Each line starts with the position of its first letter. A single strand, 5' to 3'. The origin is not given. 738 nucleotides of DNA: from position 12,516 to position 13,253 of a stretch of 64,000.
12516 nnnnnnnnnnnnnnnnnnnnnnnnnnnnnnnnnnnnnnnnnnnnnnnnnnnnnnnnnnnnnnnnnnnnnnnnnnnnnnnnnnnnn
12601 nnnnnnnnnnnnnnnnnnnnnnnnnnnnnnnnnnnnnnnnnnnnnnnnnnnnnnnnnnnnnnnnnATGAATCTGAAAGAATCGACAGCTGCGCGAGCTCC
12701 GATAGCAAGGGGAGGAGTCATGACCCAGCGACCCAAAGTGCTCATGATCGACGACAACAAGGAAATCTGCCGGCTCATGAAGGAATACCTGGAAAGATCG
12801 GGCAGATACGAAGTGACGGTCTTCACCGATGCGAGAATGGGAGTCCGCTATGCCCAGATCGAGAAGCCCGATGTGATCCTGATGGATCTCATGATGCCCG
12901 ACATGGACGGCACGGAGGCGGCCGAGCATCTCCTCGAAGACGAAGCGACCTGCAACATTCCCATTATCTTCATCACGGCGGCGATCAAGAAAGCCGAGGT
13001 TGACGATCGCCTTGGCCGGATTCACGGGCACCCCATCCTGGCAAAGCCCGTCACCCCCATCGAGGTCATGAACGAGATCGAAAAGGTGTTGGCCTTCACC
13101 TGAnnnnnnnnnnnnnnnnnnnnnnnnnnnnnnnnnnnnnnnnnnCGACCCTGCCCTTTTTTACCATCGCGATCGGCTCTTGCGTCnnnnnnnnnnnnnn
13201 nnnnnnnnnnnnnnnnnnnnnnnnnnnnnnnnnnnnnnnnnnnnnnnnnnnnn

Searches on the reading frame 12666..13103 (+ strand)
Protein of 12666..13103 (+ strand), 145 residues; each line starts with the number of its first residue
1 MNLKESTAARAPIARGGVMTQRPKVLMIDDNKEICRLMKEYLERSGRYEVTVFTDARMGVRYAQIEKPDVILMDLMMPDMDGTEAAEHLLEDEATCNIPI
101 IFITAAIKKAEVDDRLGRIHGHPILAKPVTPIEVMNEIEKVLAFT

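Call 75: search_protein_families(library=pfam, proteins=[window:12666-13103:+], max_evalue=0.00001)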
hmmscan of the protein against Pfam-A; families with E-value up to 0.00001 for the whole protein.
window:12666-13103:+ (145 aa): 1 family
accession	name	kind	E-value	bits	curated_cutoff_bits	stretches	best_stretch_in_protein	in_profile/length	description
PF00072.30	Response_reg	-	5.8e-21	75.2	30.2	1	25-138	1-110/111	Response regulator receiver domain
